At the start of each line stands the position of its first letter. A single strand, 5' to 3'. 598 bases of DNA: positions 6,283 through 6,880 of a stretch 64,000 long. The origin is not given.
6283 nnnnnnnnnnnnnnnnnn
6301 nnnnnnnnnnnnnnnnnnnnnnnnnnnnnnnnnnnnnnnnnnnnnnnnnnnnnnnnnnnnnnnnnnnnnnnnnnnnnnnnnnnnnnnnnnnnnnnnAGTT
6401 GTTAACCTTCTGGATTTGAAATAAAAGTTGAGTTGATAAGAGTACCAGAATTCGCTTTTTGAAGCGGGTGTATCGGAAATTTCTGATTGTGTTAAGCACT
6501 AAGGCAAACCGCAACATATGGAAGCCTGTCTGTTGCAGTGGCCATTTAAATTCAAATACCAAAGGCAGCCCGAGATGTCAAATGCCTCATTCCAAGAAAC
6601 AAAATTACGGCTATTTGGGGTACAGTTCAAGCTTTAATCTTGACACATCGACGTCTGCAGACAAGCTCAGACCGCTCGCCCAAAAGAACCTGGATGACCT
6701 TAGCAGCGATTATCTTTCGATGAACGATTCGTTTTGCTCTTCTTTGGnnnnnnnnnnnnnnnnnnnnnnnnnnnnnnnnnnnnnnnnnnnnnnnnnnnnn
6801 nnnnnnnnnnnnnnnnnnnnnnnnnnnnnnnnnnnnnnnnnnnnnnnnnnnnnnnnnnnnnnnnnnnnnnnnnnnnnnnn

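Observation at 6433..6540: A 108-nt element upstream of the orphan methyltransferase recurs, inverted, upstream of the Pif1-like helicase 53 kb away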

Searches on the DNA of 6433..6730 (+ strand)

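Call 63: search_dna_similar(query=window:6433-6730:+, collection=plasmids, mode=distant, max_rows=8)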
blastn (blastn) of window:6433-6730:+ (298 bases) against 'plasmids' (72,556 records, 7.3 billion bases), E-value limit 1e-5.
No match.
